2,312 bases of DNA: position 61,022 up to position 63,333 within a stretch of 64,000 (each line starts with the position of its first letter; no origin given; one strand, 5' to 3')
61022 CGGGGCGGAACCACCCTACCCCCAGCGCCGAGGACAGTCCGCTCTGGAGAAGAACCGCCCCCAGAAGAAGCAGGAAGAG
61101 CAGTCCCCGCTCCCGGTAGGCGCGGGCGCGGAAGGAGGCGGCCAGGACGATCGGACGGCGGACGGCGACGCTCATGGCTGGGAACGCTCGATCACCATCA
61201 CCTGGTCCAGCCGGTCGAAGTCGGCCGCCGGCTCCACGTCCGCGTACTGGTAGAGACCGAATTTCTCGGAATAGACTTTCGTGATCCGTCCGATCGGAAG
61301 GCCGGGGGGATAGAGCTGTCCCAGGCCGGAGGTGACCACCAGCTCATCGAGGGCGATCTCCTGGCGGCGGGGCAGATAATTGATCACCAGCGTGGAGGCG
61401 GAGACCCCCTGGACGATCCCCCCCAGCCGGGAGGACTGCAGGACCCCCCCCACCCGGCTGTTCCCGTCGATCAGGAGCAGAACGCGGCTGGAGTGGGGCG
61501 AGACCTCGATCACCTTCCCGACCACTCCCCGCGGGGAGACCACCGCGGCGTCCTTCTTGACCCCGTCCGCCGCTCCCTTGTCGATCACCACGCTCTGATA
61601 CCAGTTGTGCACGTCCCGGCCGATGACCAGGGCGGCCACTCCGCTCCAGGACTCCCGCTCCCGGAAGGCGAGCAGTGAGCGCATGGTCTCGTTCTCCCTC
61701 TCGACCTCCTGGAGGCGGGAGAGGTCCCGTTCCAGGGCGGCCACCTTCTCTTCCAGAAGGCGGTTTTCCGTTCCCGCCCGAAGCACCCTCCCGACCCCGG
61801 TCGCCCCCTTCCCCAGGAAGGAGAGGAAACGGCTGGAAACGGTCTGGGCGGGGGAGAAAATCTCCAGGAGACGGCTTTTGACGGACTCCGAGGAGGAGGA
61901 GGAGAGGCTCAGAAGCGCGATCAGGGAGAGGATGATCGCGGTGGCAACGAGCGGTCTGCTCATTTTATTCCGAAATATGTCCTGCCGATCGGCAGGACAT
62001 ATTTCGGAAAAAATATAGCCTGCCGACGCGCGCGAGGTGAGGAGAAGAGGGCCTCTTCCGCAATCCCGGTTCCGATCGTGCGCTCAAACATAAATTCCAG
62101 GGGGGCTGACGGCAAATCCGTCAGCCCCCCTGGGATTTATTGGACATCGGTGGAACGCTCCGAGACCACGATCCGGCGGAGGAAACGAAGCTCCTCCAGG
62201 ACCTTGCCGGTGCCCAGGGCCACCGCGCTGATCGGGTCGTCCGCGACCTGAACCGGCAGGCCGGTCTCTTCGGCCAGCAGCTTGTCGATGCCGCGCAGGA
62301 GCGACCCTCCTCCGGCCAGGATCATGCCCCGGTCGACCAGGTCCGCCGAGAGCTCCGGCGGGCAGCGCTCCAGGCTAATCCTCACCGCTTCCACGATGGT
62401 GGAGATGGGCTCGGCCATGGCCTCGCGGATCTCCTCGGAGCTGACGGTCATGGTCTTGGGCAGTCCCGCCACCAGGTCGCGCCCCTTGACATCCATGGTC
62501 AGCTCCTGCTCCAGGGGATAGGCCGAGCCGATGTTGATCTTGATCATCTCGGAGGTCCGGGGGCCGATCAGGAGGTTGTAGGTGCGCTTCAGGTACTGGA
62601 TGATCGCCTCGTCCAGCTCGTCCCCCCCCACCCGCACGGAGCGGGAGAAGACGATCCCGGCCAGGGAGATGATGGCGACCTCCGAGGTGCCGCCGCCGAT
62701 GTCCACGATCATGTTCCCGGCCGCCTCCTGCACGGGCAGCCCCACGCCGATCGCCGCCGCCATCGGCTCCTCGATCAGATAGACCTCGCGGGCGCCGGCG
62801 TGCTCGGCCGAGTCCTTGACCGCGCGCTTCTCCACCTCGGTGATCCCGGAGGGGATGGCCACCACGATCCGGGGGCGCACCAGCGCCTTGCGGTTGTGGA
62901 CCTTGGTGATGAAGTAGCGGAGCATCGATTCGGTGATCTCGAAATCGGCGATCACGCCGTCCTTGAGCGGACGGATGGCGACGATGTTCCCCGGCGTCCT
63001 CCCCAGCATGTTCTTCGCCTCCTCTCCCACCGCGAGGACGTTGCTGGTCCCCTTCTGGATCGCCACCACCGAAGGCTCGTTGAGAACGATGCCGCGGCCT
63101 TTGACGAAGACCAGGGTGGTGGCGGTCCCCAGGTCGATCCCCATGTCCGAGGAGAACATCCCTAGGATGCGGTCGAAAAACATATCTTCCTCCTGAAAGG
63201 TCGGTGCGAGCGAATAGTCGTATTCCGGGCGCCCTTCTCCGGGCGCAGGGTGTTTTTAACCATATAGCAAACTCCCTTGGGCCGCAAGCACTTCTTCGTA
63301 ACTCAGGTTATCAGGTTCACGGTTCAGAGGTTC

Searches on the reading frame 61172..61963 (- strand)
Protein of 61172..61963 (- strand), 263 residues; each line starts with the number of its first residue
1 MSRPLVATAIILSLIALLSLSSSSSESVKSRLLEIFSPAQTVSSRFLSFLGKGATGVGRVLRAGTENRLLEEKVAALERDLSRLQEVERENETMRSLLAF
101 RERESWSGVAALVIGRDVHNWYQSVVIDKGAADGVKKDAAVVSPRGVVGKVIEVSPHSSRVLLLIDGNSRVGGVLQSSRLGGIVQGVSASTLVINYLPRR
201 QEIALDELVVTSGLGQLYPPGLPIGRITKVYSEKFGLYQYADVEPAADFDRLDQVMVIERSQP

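Call 58: search_protein_families(library=pfam, proteins=[window:61172-61963:-], max_evalue=0.00001)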
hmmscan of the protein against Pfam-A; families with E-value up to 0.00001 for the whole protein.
window:61172-61963:- (263 aa): 1 family
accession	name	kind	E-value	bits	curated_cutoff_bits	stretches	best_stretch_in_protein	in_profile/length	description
PF04085.20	MreC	-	1.9e-49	167.7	28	1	113-259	1-147/147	Rod shape-determining protein MreC, barrel core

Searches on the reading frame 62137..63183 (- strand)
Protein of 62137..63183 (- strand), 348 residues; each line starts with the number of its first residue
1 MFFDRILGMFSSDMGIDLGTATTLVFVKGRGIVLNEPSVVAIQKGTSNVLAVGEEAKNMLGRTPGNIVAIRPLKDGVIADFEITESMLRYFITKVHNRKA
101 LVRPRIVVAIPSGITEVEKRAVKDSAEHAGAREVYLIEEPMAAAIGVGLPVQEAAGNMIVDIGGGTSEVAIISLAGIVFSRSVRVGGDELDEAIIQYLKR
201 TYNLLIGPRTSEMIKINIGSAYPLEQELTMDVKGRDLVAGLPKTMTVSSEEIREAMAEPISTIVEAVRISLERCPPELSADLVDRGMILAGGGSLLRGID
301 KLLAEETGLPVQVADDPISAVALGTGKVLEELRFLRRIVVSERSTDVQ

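Call 58: search_protein_families(library=pfam, proteins=[window:62137-63183:-], max_evalue=0.00001)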
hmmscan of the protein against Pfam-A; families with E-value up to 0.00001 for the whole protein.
window:62137-63183:- (348 aa): 5 families
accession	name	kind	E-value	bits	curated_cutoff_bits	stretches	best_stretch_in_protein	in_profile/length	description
PF06723.19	MreB_Mbl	-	3.1e-152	506.5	27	1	12-333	2-323/327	MreB/Mbl protein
PF00012.26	HSP70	-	1e-13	50.9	20.6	1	105-203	135-239/599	Hsp70 protein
PF14450.12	FtsA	-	2.4e-12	47.8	31.8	1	159-324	2-127/127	Cell division protein FtsA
PF00022.25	Actin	-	3.4e-12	46.1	27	1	37-210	31-198/410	Actin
PF11104.14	PilM_2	-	8.8e-08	31.9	27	0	153-197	178-222/340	Type IV pilus assembly protein PilM;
